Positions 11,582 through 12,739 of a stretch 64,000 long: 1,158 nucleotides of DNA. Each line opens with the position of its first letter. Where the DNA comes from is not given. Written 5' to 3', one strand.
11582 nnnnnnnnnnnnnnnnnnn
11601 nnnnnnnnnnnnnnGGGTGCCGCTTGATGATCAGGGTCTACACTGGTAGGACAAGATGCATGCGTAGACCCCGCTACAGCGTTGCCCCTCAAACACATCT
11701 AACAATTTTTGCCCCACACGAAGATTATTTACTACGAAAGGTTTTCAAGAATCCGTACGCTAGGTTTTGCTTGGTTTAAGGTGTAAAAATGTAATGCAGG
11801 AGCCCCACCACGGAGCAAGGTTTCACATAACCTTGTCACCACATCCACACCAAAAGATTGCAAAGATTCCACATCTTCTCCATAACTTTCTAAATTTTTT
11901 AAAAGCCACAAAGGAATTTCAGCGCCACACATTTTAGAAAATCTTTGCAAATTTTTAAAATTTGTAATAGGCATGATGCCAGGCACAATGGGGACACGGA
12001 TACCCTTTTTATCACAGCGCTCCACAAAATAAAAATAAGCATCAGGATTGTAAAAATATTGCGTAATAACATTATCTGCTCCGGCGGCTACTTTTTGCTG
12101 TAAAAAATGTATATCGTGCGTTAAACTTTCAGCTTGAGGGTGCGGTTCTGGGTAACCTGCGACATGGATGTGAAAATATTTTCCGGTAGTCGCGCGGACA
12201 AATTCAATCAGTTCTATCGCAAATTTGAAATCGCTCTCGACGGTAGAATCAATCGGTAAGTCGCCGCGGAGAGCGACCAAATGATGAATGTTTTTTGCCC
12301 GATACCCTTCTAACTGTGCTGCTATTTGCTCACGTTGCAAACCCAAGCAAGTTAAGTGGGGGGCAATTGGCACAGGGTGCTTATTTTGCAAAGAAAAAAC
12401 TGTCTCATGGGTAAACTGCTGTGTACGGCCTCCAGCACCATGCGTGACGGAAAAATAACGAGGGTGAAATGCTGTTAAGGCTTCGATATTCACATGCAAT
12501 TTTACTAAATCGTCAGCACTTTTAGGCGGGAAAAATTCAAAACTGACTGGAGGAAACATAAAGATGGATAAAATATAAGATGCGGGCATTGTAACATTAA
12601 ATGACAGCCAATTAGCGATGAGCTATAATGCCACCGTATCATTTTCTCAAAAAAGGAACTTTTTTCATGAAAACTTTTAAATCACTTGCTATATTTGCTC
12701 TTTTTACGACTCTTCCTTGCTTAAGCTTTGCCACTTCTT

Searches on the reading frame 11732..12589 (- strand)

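Call 68: search_protein_families(library=pfam, proteins=[window:11732-12589:-], max_evalue=0.00001)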
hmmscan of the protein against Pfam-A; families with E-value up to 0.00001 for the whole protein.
window:11732-12589:- (285 aa): 1 family
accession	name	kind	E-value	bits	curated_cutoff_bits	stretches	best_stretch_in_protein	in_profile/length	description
PF02219.23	MTHFR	-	2.8e-85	286.6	24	1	15-284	13-286/287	Methylenetetrahydrofolate reductase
